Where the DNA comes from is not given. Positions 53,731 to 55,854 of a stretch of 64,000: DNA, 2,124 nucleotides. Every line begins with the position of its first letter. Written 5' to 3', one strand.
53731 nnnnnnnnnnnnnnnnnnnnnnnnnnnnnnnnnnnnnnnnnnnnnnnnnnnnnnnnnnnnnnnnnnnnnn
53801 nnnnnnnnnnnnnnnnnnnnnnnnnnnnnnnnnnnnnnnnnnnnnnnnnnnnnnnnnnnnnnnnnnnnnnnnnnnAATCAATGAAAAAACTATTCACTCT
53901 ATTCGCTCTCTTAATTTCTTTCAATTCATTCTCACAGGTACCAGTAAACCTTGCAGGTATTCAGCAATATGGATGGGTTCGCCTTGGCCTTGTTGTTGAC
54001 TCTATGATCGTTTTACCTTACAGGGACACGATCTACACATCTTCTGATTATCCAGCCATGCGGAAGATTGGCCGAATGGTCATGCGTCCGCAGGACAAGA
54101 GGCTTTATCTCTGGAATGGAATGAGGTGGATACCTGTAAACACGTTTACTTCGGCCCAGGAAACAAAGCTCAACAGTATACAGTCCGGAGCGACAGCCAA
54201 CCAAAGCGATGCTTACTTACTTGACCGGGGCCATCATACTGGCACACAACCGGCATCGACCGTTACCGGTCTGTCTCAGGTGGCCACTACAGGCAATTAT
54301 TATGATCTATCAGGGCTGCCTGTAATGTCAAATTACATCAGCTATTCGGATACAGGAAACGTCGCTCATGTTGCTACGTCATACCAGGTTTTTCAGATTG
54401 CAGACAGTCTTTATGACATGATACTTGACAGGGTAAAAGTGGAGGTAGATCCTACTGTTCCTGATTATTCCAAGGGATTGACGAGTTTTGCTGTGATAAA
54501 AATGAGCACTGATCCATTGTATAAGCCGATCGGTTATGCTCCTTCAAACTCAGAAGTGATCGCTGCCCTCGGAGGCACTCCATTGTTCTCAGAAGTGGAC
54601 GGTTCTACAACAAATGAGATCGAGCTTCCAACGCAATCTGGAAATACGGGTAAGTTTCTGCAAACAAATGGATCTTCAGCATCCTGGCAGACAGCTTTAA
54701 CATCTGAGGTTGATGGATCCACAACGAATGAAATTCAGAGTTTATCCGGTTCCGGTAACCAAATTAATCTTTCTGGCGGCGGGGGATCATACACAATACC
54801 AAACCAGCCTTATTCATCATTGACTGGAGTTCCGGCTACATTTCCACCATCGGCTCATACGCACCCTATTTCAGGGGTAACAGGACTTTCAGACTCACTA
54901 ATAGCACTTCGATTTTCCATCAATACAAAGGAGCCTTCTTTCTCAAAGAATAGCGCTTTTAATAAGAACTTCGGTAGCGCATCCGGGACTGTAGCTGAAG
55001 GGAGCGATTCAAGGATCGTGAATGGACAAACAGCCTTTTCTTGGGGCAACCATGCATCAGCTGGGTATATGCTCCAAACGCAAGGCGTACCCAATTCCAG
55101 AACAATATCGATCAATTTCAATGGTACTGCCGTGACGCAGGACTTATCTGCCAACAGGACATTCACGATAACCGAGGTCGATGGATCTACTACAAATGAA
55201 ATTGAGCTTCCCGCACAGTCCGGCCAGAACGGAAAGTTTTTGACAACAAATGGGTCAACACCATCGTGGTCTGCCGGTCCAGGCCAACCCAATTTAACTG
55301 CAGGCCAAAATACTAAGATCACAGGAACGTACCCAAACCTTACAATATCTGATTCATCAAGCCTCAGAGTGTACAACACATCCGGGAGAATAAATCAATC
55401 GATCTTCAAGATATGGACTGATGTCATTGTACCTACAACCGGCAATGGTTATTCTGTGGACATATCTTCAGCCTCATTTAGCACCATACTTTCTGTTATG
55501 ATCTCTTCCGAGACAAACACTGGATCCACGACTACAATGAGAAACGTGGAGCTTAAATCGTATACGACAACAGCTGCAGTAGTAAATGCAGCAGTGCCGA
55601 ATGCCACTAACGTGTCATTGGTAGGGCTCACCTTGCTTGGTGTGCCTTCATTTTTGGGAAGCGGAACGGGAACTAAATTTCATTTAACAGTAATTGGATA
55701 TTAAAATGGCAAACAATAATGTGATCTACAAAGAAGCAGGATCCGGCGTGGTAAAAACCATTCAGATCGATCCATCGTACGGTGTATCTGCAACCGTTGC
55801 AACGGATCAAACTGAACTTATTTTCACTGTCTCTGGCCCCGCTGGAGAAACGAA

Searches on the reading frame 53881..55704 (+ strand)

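Call 43: search_protein_families(library=phrogs, proteins=[window:53881-55704:+], max_evalue=0.00001)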
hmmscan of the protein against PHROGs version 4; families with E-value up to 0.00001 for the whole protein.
window:53881-55704:+ (607 aa): 1 family
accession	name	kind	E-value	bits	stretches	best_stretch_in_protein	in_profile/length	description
phrog_31472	-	unknown function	2.8e-06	28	1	311-419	100-206/359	-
